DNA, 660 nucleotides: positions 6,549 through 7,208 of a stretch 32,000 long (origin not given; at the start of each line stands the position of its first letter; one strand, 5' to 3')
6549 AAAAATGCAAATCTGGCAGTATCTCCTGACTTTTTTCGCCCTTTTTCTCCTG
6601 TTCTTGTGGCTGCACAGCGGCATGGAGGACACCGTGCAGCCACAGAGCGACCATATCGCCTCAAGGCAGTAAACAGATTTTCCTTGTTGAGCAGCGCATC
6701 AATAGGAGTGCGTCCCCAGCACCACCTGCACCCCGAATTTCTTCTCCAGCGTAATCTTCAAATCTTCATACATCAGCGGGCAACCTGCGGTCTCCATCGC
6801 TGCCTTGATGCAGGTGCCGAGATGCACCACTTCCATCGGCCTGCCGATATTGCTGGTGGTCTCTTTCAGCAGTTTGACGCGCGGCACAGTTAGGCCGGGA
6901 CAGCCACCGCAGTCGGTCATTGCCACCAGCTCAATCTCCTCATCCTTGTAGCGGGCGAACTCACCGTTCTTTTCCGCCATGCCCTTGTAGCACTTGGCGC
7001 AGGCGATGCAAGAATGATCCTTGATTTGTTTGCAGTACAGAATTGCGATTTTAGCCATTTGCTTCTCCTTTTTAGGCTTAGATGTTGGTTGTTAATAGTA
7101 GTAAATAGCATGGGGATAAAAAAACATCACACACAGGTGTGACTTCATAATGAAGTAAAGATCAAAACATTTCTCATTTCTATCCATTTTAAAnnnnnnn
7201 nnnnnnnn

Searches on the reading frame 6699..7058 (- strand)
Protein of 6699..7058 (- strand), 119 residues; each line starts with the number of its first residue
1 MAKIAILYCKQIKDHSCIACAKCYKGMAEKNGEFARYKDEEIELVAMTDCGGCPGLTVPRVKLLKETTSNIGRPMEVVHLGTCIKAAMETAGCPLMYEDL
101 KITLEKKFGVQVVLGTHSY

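Call 10: search_protein_families(library=pfam, proteins=[window:6699-7058:-], max_evalue=0.001)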
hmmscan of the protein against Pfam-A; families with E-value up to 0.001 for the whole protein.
window:6699-7058:- (119 aa): 1 family
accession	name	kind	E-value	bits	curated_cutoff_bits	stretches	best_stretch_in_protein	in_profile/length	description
PF08821.16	CGGC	-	3.1e-24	85.7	27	1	3-117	1-106/106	CGGC domain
